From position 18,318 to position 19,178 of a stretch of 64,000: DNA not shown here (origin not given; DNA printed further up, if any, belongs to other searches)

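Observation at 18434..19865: ToxN/AbiQ toxin preceded by three tandem, autonomous promoter-RNA-terminator cassettes instead of a single antitoxin array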

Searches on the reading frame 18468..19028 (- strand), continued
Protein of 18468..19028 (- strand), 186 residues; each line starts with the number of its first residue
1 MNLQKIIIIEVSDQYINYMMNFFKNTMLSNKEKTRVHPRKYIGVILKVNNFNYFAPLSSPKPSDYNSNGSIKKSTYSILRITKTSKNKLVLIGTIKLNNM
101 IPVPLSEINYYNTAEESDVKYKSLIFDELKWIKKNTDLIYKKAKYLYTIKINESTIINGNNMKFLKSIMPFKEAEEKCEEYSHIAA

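Call 59: search_solved_structures(query=window:18468-19028:-, max_evalue=0.01, show_alignments=3)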
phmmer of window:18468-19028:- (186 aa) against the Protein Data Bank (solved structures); distinct sequences matched with E-value up to 0.01: 4.
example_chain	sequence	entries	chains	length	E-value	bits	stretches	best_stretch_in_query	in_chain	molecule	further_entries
4ato_A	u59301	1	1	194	1.9e-16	63.7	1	11-182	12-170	TOXN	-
7d8o_A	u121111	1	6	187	2.6e-14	56.7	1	10-150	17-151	Type III toxin-antitoxin system ToxN/AbiQ family toxin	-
2xd0_A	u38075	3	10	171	2.6e-14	56.7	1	10-151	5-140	TOXN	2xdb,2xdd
4glk_A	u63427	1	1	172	9.1e-09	38.7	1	9-153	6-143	AbiQ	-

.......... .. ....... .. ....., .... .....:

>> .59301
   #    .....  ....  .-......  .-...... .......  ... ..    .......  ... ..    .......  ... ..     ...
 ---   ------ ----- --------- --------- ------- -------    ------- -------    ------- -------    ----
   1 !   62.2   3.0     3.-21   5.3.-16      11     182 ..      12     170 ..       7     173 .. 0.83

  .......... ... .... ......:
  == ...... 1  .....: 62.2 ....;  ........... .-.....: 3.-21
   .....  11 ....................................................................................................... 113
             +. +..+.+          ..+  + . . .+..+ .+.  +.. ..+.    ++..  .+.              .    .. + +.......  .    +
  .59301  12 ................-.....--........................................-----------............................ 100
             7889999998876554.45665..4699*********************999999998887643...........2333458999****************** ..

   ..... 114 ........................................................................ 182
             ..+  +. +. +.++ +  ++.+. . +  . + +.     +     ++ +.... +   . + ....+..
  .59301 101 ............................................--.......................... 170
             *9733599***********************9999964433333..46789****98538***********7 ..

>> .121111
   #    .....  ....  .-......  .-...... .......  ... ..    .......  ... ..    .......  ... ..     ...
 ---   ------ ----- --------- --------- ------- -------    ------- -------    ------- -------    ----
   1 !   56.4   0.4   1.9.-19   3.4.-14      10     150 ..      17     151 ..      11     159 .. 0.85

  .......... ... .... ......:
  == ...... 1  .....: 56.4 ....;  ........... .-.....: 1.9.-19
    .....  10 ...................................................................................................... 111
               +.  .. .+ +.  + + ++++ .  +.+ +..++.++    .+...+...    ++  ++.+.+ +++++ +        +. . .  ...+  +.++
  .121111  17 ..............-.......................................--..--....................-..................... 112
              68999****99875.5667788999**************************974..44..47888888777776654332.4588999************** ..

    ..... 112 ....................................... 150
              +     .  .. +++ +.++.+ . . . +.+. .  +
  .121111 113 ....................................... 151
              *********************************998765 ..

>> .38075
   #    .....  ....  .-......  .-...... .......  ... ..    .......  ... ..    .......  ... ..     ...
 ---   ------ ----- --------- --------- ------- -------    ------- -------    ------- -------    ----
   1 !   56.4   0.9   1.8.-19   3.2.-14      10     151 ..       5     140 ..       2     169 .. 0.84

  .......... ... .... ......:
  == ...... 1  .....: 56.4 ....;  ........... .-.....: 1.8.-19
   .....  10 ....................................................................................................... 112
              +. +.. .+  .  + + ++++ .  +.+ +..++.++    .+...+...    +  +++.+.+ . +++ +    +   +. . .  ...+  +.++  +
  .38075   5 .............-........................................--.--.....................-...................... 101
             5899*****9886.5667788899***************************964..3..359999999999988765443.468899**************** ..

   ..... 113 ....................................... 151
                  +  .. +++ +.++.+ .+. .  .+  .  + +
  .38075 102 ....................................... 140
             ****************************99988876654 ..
